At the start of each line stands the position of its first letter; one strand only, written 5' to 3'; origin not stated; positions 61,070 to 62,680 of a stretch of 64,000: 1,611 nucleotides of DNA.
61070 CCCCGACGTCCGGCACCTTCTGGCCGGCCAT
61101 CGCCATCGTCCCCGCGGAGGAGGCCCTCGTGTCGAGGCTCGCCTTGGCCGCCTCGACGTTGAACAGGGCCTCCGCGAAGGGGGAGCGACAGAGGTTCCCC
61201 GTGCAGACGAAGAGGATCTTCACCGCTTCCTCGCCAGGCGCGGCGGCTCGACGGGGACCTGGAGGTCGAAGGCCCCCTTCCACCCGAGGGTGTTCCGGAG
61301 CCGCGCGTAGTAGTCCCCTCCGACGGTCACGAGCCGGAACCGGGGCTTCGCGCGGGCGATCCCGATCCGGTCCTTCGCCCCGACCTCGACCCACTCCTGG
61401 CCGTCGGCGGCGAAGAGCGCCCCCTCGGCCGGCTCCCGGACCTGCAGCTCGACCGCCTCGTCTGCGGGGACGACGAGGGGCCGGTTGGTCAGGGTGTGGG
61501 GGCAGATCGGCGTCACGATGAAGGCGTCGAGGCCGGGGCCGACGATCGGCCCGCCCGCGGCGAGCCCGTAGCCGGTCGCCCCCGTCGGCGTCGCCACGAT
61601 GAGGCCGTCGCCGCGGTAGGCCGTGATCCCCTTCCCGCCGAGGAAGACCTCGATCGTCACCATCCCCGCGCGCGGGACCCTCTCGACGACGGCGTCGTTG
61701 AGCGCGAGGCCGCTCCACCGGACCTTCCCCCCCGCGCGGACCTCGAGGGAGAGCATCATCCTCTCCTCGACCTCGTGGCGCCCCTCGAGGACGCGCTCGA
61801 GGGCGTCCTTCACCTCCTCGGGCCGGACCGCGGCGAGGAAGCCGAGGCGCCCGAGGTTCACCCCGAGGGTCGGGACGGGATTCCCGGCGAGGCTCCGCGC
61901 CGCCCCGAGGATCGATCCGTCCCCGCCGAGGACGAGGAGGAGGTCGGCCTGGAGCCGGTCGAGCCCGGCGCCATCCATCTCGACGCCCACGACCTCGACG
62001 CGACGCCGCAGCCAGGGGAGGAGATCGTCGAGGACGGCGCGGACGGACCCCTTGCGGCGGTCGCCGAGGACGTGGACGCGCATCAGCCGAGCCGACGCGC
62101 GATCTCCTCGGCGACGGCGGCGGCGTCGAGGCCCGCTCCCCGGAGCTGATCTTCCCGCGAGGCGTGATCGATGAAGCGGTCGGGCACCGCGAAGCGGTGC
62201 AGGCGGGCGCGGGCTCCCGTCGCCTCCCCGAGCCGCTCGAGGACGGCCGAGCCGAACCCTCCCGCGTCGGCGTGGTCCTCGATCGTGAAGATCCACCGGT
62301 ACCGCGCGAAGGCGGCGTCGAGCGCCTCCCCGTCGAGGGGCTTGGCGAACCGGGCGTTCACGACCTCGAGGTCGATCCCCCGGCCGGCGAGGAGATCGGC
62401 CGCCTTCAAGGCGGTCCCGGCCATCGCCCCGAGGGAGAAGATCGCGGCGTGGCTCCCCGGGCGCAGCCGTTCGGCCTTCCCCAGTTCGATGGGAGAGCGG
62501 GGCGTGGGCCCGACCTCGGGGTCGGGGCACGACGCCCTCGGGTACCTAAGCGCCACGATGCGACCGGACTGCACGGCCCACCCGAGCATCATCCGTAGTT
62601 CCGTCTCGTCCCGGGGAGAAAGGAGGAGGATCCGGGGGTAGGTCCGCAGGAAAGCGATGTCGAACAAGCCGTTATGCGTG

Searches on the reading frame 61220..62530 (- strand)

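Call 69: search_protein_families(library=pfam, proteins=[window:61220-62530:-], max_evalue=0.0001)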
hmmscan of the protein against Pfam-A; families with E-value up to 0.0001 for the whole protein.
window:61220-62530:- (436 aa): 2 families
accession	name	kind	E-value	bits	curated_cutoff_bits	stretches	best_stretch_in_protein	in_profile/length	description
PF20143.4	NAD_kinase_C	-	4.4e-31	107.7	23.7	1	277-402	1-125/126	ATP-NAD kinase C-terminal domain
PF01513.26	NAD_kinase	-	6.2e-15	56.1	25.5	1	194-251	72-129/130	ATP-NAD kinase N-terminal domain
